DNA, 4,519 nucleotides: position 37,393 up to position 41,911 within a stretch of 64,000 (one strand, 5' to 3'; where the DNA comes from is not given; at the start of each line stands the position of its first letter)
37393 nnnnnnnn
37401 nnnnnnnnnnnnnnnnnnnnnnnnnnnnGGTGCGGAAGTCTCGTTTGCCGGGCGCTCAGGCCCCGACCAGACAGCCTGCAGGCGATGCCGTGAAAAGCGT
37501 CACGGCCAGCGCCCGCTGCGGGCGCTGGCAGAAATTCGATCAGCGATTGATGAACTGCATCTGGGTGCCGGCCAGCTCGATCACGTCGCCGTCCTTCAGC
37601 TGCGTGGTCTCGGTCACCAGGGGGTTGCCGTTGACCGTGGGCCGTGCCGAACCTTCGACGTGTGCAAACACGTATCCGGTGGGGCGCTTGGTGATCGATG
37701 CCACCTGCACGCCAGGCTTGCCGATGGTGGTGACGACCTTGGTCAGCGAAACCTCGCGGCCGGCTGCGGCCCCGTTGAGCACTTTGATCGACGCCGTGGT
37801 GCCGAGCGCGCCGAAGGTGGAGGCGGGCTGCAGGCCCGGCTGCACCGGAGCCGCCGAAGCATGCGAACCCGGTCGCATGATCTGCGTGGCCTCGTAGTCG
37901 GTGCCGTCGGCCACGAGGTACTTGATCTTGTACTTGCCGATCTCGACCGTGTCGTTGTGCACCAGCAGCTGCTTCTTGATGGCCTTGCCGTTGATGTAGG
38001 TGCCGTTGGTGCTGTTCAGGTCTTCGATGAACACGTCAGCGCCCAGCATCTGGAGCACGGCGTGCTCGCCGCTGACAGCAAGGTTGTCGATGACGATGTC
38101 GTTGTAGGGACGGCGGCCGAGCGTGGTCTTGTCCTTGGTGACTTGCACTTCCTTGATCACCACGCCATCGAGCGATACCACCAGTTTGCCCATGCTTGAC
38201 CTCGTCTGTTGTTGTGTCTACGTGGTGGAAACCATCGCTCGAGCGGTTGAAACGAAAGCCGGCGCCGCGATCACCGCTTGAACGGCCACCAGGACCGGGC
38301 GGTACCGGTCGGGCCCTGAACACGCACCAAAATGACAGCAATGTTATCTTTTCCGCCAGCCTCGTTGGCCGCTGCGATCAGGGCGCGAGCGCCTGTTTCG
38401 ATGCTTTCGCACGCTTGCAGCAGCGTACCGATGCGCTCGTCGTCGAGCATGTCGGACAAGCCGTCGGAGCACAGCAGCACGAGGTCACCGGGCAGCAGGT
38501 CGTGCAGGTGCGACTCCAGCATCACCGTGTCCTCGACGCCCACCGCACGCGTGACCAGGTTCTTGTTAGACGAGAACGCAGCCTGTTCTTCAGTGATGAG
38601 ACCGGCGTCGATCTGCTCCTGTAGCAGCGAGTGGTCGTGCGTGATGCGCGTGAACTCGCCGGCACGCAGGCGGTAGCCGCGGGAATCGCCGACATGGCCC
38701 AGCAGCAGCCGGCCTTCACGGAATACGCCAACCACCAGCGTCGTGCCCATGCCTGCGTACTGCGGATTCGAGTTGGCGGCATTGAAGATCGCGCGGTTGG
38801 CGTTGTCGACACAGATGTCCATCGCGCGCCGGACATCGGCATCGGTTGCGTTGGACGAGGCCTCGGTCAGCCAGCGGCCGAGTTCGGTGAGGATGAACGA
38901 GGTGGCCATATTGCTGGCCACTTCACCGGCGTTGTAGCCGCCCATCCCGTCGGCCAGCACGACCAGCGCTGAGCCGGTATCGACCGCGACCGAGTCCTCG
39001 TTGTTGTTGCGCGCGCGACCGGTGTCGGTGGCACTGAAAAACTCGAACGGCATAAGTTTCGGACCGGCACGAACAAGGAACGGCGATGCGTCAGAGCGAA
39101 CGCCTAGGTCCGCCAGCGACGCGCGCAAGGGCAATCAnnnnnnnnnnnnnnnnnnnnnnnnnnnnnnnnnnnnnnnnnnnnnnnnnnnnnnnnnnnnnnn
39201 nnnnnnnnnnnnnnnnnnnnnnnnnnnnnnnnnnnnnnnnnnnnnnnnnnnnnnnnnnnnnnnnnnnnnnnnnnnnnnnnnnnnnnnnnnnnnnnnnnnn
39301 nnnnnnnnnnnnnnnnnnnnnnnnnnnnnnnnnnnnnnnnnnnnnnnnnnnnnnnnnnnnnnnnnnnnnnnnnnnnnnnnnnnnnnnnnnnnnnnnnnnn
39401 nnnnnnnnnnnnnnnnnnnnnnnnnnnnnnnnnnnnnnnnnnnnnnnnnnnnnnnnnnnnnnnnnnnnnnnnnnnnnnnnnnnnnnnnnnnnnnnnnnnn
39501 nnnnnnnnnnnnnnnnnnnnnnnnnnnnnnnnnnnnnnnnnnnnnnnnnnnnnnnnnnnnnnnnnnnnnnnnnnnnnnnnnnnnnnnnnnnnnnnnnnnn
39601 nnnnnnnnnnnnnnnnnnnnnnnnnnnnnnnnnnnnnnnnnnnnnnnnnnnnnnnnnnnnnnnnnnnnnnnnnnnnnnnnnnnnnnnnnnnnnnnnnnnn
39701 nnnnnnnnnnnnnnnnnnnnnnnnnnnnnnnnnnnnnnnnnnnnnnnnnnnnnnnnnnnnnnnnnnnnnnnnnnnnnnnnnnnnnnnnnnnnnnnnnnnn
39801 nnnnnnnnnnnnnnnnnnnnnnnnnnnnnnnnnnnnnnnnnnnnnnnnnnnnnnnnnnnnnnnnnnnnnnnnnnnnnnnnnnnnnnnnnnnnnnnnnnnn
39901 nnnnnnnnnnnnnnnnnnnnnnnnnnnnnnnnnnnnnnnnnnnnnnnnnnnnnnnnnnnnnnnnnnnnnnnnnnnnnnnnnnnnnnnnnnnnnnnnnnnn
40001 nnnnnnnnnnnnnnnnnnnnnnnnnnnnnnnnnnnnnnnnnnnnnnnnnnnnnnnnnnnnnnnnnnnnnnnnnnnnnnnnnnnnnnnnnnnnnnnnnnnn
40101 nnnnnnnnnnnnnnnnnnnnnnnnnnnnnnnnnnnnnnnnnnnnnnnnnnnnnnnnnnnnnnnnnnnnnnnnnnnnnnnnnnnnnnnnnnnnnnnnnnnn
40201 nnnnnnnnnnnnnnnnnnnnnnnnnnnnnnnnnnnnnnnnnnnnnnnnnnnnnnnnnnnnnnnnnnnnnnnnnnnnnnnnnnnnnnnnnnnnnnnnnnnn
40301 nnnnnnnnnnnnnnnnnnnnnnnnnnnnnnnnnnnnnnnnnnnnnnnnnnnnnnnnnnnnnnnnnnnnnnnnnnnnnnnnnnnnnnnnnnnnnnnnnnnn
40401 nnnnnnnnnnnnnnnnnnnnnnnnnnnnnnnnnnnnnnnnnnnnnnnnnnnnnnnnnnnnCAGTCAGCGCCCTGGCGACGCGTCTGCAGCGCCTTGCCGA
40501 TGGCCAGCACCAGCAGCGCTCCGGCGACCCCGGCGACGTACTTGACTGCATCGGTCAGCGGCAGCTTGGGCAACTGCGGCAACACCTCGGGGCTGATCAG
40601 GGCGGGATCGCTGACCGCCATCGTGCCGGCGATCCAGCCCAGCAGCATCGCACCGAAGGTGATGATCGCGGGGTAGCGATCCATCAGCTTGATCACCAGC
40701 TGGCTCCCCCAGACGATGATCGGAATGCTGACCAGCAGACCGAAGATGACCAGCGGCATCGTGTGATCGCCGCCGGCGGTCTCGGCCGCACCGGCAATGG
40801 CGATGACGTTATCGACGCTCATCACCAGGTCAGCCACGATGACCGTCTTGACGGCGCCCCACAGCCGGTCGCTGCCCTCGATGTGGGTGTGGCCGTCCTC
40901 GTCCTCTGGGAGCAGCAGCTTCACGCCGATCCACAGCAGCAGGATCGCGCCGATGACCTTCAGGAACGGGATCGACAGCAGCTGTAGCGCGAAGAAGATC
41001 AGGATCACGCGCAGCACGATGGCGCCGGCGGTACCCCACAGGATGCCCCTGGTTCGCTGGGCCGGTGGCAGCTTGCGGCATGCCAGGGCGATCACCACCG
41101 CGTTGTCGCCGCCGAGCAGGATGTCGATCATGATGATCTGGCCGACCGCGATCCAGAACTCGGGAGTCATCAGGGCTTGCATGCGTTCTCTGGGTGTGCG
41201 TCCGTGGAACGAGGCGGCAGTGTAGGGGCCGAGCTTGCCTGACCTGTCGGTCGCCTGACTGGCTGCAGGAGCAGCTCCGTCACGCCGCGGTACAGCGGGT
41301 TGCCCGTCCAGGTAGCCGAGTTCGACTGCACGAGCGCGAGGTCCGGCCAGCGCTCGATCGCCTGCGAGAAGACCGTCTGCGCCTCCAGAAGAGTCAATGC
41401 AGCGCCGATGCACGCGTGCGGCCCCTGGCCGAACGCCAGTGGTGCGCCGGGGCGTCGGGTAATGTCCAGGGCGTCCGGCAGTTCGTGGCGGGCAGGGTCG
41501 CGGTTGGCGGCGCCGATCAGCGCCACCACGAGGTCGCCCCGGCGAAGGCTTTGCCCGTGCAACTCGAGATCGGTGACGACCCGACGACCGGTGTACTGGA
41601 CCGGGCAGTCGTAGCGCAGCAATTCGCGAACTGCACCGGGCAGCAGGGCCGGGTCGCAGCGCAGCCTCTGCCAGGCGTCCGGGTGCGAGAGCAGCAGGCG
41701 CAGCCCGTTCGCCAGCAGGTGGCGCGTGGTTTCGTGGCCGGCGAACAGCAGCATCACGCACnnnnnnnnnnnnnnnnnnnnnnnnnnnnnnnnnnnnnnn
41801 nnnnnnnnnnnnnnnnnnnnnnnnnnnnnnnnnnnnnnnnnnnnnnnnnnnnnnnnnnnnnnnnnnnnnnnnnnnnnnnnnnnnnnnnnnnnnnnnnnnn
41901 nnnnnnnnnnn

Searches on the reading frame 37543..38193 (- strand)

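Call 58: search_protein_families(library=pfam, proteins=[window:37543-38193:-], max_evalue=0.001)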
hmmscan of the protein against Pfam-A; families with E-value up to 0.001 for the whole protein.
window:37543-38193:- (217 aa): 2 families
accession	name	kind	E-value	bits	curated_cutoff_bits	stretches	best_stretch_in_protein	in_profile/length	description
PF00498.31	FHA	-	8.7e-23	81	20.7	1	23-86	1-67/67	FHA domain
PF16697.10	Yop-YscD_cpl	-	1.7e-17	63.9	33.2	1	14-90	10-88/94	Inner membrane component of T3SS, cytoplasmic domain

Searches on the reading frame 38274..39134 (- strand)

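Call 58: search_protein_families(library=pfam, proteins=[window:38274-39134:-], max_evalue=0.001)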
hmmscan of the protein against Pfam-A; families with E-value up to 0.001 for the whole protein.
window:38274-39134:- (287 aa): 3 families
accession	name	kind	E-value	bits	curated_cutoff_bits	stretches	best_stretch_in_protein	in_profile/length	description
PF13672.11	PP2C_2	-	1e-15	58.3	24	1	40-234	7-182/209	Protein phosphatase 2C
PF00481.26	PP2C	-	4.4e-08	33.6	20.3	1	55-169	34-141/255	Protein phosphatase 2C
PF07228.17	SpoIIE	-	4.1e-05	24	25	1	197-272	104-191/192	Stage II sporulation protein E (SpoIIE)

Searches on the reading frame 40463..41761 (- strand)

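Call 58: search_protein_families(library=pfam, proteins=[window:40463-41761:-], max_evalue=0.001)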
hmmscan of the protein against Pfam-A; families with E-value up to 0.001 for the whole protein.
window:40463-41761:- (433 aa): 1 family
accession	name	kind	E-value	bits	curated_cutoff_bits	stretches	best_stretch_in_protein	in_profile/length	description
PF03741.22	TerC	-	7.3e-52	176.1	27.8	1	208-384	2-177/178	Integral membrane protein TerC family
